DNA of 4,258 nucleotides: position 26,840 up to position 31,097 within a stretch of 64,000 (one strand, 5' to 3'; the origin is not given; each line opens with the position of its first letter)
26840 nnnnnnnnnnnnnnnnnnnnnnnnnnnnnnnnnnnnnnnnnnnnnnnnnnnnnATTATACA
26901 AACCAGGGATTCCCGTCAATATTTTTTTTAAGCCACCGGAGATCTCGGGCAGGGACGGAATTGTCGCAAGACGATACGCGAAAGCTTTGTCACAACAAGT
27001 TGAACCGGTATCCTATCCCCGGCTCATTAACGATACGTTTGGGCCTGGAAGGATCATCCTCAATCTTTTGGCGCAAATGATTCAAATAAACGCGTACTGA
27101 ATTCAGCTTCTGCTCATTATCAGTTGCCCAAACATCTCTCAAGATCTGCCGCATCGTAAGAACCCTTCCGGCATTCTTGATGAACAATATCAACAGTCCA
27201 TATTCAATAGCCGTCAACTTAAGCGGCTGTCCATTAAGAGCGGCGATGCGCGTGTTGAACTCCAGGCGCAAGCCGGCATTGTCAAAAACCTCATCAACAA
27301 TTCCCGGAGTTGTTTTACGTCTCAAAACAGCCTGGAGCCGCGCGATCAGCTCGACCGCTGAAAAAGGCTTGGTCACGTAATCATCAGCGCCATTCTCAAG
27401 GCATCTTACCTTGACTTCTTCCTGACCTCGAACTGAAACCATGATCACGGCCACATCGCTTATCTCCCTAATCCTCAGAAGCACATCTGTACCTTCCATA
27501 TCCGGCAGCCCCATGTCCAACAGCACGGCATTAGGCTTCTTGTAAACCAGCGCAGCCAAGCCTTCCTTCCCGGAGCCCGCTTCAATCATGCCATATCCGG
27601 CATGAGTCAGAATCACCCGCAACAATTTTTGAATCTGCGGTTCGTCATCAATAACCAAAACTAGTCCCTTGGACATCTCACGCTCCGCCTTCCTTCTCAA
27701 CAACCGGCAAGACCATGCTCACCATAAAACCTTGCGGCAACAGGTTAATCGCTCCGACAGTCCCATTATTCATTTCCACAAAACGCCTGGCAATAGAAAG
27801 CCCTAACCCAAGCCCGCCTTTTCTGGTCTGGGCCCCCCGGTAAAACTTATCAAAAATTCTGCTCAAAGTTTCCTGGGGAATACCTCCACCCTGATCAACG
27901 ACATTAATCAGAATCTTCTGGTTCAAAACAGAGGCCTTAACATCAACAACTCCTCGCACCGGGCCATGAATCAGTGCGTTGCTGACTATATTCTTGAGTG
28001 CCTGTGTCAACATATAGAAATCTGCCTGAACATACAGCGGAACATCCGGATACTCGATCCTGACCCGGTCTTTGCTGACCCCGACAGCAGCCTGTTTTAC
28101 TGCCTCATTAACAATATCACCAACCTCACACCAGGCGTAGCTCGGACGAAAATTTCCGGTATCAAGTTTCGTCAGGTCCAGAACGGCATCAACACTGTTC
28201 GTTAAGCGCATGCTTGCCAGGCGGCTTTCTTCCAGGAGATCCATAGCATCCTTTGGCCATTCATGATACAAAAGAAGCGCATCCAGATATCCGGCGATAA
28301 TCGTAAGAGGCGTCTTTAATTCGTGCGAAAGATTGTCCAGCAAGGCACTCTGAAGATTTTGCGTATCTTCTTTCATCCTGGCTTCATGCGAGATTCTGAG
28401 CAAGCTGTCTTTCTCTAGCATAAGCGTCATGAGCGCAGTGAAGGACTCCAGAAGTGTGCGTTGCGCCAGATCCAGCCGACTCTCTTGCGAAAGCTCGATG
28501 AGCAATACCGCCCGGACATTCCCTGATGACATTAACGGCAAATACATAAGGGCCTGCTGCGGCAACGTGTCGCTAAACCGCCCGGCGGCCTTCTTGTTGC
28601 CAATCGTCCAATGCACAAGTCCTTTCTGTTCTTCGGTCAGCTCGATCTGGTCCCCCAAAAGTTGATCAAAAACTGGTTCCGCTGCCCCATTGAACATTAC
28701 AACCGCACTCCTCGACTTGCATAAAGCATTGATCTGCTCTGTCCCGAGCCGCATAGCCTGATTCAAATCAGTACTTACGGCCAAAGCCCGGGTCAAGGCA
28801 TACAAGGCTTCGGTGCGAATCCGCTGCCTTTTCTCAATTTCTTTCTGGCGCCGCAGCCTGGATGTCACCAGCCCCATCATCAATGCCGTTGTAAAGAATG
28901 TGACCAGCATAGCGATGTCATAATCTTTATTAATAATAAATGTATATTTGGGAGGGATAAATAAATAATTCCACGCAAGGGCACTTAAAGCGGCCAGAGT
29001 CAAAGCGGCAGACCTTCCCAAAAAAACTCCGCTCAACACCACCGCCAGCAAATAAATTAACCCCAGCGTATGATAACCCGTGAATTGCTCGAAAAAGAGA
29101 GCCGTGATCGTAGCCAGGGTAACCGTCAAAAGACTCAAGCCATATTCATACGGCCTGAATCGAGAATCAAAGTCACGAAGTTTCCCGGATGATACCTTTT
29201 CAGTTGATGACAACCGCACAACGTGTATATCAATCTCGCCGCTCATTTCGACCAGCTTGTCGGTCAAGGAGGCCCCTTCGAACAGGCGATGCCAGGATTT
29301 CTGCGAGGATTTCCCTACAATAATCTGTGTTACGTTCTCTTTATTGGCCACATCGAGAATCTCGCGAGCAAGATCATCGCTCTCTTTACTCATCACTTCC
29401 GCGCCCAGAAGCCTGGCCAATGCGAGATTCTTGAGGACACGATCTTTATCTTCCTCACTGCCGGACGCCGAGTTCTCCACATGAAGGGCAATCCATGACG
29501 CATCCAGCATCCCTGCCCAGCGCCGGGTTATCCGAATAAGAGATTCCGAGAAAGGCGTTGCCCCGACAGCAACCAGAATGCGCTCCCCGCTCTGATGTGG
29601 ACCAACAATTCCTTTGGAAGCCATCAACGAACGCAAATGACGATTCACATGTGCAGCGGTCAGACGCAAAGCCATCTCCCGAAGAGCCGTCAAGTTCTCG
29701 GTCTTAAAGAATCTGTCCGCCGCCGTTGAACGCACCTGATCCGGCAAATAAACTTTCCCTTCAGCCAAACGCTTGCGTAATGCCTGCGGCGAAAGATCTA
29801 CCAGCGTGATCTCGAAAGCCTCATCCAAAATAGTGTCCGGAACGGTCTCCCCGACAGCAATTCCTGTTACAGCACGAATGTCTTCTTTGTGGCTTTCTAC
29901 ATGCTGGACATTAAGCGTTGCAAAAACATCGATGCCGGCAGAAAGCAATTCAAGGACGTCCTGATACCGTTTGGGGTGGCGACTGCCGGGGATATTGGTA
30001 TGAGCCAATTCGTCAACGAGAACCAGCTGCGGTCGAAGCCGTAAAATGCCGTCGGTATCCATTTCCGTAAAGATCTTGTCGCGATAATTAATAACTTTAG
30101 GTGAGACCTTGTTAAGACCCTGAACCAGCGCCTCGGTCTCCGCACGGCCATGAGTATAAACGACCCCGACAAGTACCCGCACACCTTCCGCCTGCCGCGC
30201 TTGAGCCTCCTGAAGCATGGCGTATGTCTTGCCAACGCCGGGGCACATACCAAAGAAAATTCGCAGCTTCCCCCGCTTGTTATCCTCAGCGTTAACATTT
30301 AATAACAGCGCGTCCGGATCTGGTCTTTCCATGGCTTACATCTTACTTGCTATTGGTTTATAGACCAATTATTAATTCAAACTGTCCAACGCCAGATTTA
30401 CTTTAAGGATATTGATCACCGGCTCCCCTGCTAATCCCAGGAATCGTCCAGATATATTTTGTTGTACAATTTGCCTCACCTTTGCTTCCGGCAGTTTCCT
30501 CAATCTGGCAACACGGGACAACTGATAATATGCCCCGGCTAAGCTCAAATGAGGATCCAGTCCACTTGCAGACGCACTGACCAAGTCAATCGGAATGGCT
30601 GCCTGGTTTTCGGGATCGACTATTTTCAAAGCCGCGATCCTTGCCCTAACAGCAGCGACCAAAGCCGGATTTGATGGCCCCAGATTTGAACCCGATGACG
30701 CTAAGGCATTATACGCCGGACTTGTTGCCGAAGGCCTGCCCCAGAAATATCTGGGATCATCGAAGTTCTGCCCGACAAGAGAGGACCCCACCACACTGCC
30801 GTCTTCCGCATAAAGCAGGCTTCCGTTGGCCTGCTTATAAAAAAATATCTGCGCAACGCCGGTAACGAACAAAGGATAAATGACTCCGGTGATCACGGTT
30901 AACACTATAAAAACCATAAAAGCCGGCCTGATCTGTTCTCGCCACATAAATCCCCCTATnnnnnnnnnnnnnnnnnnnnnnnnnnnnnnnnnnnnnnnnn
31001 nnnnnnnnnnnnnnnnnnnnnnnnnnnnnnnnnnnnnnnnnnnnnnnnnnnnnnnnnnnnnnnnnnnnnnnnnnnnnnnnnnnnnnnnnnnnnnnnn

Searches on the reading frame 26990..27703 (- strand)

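Call 43: search_protein_families(library=pfam, proteins=[window:26990-27703:-], max_evalue=0.00001)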
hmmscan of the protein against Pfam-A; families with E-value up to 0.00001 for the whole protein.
window:26990-27703:- (237 aa): 2 families
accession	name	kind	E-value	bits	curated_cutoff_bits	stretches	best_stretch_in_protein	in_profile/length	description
PF00072.30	Response_reg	-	1.3e-26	93.4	30.2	1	15-123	1-110/111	Response regulator receiver domain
PF00486.34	Trans_reg_C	-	1.6e-21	76.5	26.2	1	158-234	1-77/77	Transcriptional regulatory protein, C terminal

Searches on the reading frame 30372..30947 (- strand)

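Call 43: search_protein_families(library=pfam, proteins=[window:30372-30947:-], max_evalue=0.00001)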
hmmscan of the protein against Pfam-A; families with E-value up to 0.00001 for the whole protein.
window:30372-30947:- (191 aa): 1 family
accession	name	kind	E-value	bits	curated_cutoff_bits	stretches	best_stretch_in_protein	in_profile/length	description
PF02669.20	KdpC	-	2.5e-73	246.2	24.1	1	6-188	1-181/182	K+-transporting ATPase, c chain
